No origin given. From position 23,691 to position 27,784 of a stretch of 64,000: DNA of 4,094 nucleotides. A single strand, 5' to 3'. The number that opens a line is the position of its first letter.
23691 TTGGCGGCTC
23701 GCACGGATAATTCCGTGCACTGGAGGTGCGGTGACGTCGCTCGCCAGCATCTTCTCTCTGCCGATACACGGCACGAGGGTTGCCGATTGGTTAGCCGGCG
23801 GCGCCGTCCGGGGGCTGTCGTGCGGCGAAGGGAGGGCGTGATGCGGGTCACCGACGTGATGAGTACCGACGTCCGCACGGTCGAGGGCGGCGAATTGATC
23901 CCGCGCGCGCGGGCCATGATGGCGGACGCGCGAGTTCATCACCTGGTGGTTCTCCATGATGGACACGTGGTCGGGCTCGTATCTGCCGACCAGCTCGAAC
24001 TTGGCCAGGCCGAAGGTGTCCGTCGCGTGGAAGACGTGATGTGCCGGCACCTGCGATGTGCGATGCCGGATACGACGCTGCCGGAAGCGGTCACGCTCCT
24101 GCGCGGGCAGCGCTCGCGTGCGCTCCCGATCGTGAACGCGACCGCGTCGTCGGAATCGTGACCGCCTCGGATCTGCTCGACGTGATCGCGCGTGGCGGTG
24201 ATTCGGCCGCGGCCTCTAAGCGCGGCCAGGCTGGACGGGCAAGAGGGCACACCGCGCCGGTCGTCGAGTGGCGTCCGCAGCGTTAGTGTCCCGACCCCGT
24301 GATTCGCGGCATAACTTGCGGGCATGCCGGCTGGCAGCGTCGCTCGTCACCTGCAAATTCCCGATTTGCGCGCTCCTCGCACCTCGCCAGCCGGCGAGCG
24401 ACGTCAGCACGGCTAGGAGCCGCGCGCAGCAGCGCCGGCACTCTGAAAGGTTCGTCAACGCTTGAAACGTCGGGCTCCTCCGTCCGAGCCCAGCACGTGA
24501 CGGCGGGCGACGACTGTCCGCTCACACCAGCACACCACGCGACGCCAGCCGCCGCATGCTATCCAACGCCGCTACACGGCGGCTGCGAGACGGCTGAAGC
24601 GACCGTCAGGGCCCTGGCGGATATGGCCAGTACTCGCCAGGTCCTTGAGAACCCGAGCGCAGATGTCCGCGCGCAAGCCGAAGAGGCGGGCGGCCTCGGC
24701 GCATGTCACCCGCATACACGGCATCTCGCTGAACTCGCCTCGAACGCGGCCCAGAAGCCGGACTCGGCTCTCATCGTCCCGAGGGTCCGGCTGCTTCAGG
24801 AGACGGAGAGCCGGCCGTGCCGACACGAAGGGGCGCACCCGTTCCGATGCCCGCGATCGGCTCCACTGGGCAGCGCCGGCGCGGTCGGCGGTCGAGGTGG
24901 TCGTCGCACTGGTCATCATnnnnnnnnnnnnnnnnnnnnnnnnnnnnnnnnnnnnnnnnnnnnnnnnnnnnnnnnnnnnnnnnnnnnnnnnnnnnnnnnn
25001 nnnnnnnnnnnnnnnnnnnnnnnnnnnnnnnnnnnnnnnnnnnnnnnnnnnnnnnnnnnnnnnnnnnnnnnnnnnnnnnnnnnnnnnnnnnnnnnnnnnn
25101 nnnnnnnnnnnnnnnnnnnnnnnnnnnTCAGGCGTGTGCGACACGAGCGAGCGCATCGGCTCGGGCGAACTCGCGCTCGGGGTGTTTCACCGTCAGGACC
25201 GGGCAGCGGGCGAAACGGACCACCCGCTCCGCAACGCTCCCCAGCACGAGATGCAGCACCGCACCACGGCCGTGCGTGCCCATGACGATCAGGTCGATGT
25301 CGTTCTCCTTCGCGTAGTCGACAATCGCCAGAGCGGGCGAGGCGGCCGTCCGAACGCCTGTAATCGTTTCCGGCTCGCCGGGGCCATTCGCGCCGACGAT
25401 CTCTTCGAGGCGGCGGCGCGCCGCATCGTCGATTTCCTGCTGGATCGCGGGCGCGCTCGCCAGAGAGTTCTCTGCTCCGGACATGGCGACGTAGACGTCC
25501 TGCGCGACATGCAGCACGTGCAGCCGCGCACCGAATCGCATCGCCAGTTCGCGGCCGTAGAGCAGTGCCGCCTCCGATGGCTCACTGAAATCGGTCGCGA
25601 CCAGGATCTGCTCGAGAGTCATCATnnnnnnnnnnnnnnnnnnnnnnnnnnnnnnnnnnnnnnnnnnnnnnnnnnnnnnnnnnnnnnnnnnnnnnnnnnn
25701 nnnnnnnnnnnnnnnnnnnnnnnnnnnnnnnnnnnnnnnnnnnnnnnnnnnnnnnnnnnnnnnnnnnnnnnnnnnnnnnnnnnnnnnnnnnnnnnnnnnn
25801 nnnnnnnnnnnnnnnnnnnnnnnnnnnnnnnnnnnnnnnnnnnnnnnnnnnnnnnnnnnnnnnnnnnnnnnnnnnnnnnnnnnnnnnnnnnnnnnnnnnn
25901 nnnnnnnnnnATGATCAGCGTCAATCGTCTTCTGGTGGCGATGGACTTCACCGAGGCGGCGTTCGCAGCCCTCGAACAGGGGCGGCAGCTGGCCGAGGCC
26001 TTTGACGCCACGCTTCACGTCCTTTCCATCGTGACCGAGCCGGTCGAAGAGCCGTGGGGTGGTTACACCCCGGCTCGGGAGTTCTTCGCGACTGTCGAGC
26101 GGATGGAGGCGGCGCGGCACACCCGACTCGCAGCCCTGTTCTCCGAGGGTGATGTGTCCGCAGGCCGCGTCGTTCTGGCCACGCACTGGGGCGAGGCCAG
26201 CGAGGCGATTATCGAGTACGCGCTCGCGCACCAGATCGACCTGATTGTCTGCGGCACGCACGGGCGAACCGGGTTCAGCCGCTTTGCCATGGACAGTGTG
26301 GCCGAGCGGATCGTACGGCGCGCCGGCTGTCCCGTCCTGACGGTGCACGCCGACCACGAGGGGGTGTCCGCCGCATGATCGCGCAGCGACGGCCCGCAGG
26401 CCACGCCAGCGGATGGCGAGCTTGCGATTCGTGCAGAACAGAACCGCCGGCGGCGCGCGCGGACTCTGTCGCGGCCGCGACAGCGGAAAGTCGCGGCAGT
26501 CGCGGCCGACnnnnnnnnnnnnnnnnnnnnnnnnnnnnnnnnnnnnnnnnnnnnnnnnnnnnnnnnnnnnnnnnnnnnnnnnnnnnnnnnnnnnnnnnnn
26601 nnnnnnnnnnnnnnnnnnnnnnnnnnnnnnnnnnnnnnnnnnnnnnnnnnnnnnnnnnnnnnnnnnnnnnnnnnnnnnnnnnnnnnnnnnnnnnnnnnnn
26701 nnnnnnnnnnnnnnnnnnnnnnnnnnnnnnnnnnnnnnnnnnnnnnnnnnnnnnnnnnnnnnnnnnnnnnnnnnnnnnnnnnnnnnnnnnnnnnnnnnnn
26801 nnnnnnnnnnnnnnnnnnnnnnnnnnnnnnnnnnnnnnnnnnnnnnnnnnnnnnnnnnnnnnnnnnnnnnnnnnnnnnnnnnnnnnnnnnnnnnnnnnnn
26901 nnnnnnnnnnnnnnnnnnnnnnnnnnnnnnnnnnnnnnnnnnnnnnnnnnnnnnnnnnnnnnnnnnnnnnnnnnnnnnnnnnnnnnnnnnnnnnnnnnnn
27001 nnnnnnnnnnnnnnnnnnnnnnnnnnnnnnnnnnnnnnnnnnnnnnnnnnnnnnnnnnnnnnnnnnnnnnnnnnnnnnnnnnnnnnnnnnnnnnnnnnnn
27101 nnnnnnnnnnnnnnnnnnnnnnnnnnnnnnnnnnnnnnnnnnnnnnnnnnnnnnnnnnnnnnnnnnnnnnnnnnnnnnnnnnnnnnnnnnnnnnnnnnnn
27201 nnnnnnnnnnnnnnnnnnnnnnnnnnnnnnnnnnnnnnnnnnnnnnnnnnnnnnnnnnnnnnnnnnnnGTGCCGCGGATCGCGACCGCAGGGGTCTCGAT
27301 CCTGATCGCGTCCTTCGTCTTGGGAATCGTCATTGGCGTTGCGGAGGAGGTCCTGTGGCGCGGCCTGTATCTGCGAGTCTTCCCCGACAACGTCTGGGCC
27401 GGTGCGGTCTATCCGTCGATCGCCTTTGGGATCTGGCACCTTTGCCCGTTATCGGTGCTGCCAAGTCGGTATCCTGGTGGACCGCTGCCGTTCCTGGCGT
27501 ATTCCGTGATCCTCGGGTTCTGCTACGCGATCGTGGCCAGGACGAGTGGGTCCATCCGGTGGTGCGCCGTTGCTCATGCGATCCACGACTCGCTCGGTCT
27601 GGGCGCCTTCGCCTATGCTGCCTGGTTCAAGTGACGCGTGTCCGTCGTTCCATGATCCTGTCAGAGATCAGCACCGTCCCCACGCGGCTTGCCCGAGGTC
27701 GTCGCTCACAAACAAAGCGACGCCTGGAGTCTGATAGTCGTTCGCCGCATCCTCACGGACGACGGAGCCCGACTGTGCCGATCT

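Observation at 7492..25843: Dense cluster of sigma-54 (-24/-12) promoters defining a USP-centred stress regulon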

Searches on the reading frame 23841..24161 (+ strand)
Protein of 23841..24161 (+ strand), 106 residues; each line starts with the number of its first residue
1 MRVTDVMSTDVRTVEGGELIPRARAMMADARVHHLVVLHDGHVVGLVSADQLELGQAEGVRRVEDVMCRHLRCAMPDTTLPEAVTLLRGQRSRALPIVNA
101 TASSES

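Call 7: search_protein_families(library=pfam, proteins=[window:23841-24161:+])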
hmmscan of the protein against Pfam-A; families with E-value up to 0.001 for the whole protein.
window:23841-24161:+ (106 aa): 1 family
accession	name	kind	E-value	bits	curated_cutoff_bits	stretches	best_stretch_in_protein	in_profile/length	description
PF00571.33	CBS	-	3.6e-14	53.3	24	2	3-50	1-49/57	CBS domain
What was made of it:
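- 23841..24161 (+): CBS-pair protein. Pfam (call 7).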

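Call 38: search_protein_families(library=ncbifam, proteins=[window:23841-24161:+], max_evalue=0.01)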
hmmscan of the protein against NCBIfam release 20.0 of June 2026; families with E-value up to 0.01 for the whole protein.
window:23841-24161:+ (106 aa): 7 families
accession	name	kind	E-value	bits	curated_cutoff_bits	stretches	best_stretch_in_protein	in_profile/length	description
NF011449.0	PRK14869.2-5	equivalog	5.1e-06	25.8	411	0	62-101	68-108/451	putative manganese-dependent inorganic diphosphatase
TIGR01302.1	IMP_dehydrog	equivalog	1.2e-05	24.4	481.5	1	4-101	83-184/450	IMP dehydrogenase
NF041552.1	TF_PrdR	equivalog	1.4e-05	23.6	795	1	3-52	72-121/577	sigma-54 dependent transcriptional regulator PrdR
NF041569.1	A-tRNAntase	equivalog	0.00016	20.1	1440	1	4-99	312-409/880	A-adding tRNA nucleotidyltransferase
NF011443.0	PRK14869.1-5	equivalog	0.0011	17.5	335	0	2-51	70-120/546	putative manganese-dependent inorganic diphosphatase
NF005869.0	PRK07807.1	equivalog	0.002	17.2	549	1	14-101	102-188/479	GuaB1 family IMP dehydrogenase-related protein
NF011442.0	PRK14869.1-4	equivalog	0.0094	14.4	400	0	3-52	249-299/543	putative manganese-dependent inorganic diphosphatase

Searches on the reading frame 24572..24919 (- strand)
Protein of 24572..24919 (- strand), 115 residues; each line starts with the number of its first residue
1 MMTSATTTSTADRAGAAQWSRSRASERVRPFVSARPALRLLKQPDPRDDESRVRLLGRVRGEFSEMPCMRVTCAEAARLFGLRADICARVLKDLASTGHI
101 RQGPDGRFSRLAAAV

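Call 7: search_protein_families(library=pfam, proteins=[window:24572-24919:-])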
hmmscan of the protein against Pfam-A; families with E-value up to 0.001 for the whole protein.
window:24572-24919:- (115 aa): 0 families

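Call 38: search_protein_families(library=ncbifam, proteins=[window:24572-24919:-], max_evalue=0.01)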
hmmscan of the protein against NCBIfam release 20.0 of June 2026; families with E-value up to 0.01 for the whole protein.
window:24572-24919:- (115 aa): 0 families
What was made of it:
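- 24572..24919 (-): smallB, a 115-aa protein with a C-terminal stand-alone winged-helix domain. It is a paralogue of smallA. No Pfam or NCBIfam hit (calls 7, 38).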

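Call 47: find_homologous_proteins(query=window:24572-24919:-, max_evalue=0.001)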
Query window:24572-24919:- (115 aa): 8 proteins with E <= 0.001 among 120 candidates.
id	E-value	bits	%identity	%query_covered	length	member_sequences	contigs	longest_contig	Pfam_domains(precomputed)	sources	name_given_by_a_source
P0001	8.5e-65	233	98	100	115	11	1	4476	-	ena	-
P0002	1.6e-60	220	96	97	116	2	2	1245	-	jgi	-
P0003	5.0e-53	195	85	97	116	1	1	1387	-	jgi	-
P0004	4.8e-52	192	83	99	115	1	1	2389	-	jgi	jgi:hypothetical protein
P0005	3.1e-37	145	66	100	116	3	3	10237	-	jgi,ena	-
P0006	6.6e-33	131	67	100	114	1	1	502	-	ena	-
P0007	2.9e-26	109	53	100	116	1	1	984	-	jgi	-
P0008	1.5e-12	65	56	55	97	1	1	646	-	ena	-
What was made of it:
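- Tried and rejected: Only 8 close relatives, none with a Pfam domain or an informative name (call 47).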

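Call 63: predict_structure(alignment_id=A4)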
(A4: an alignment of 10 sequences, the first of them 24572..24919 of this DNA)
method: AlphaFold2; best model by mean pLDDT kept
length: 115 residues; sequences in the alignment: 10
mean_pLDDT: 74.6   pTM: 0.54
mean pLDDT of the five models: 74.6, 74.5, 73.9, 72.9, 72.7
residues with pLDDT >= 90: 54; 70-90: 11; 50-70: 29; < 50: 21
segments of 3 or more residues with pLDDT < 50: 1-5, 8-12, 19-26
pLDDT, mean of each block of 10 residues (from residue 1): 46 49 51 56 68 91 90 95 94 93 94 63
secondary structure, 60 per line:
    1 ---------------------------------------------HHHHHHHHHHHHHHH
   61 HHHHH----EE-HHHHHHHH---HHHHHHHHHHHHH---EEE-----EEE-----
elements in order: H46-65 H73-80 H84-96 E100-102 E108-110

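Call 66: fold_search(model_id=the predicted structure, library=pdb)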
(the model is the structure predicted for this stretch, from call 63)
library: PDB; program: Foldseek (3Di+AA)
matches with E <= 10: 1765; with E <= 0.001: 0
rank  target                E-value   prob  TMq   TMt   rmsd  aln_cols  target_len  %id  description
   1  3mcz_A                1.1e-03  1.00  0.44  0.17   3.6        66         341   23  The Structure of an O-methyltransferase family protein from Burkholderia thailandensis. (released 2010-05-26)
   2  6inw_A                2.9e-03  1.00  0.42  0.14   6.6        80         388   20  A Pericyclic Reaction enzyme (released 2019-07-03)
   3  6ix3_A                3.3e-03  1.00  0.41  0.13   6.6        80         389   20  The structure of LepI complex with SAM (released 2019-07-17)
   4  7wuy_A                3.6e-03  1.00  0.36  0.12   6.6        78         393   22  The crystal structure of FinI in complex with SAM and fischerin (released 2023-02-15)
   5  7wdq_A                4.1e-03  1.00  0.44  0.17   7.0        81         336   26  DsyB in complex with SAM (released 2022-06-01)
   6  5h1a_A                4.3e-03  1.00  0.45  0.23   1.9        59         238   20  Crystal structure of an IclR homolog from Microbacterium sp. strain HM58-2 (released 2017-01-18)
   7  9e6a_A                4.3e-03  1.00  0.48  0.24   3.6        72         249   25  Pseudomonas putida KT2440 IclR-type transcription factor (PP_2609) (released 2025-11-12)
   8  6inw_B                4.3e-03  1.00  0.42  0.14   6.6        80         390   20  A Pericyclic Reaction enzyme (released 2019-07-03)
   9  9e6a_B                4.6e-03  1.00  0.48  0.24   3.0        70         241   26  Pseudomonas putida KT2440 IclR-type transcription factor (PP_2609) (released 2025-11-12)
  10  9e6a_D                4.6e-03  1.00  0.48  0.23   4.3        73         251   25  Pseudomonas putida KT2440 IclR-type transcription factor (PP_2609) (released 2025-11-12)
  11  6iv7_A                4.6e-03  1.00  0.42  0.14   6.5        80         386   19  The crystal structure of a SAM-dependent enzyme from aspergillus flavus (released 2019-02-06)
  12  6ix7_A                4.6e-03  1.00  0.42  0.14   6.6        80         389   20  The structure of LepI C52A in complex with SAH and substrate analogue (released 2019-07-17)
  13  8rdm                  4.6e-03  1.00  0.35  0.13   6.7        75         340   25  Holomycin methyltransferase DtpM with SAH (released 2024-10-16)
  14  8rdn_B                4.6e-03  1.00  0.35  0.13   6.7        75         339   25  Holomycin methyltransferase DtpM with SAH and XRD-271 (released 2024-10-16)
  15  7wvs_A                5.0e-03  1.00  0.36  0.12   6.7        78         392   22  The structure of FinI complex with SAM (released 2023-02-15)
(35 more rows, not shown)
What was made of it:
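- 24572..24919 (-): Fold matches are to wHTH domains of IclR, MarR and ArsR proteins, at weak E-values of about 1e-3 (calls 63, 66).
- The small winged-helix proteins smallA and smallB are co-regulated DNA-binding candidates (calls 63, 66).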

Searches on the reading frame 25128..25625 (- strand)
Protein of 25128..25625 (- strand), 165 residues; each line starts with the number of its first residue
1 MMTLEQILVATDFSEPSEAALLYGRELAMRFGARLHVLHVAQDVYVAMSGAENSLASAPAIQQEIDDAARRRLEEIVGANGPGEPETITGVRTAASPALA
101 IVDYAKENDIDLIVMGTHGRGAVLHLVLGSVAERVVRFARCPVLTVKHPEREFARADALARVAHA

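Call 7: search_protein_families(library=pfam, proteins=[window:25128-25625:-])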
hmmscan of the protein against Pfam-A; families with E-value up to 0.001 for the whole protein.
window:25128-25625:- (165 aa): 1 family
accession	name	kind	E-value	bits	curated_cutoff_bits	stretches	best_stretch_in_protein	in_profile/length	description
PF00582.32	Usp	-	7.2e-33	114.6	24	1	5-147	3-141/141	Universal stress protein family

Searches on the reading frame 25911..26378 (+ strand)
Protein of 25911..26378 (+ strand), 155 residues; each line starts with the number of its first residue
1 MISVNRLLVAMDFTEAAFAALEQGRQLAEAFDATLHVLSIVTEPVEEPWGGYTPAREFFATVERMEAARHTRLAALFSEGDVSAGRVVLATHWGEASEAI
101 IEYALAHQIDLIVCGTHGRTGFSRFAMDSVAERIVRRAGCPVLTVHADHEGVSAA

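Call 7: search_protein_families(library=pfam, proteins=[window:25911-26378:+])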
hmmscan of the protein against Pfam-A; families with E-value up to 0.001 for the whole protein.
window:25911-26378:+ (155 aa): 1 family
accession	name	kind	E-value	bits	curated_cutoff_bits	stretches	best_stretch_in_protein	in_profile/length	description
PF00582.32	Usp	-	1e-28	101.1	24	1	5-146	3-141/141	Universal stress protein family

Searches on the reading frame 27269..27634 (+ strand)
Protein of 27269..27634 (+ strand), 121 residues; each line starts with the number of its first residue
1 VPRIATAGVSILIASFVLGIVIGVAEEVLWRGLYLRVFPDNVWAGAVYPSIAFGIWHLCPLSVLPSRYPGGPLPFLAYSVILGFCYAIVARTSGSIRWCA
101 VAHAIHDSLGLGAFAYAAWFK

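Call 16: search_protein_families(library=pfam, proteins=[window:27269-27634:+])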
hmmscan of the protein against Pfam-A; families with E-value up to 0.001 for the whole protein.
window:27269-27634:+ (121 aa): 1 family
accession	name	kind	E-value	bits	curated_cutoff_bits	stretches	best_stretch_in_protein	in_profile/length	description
PF02517.21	Rce1-like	-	1.4e-15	57.7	22.4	1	10-108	3-92/93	Type II CAAX prenyl endopeptidase Rce1-like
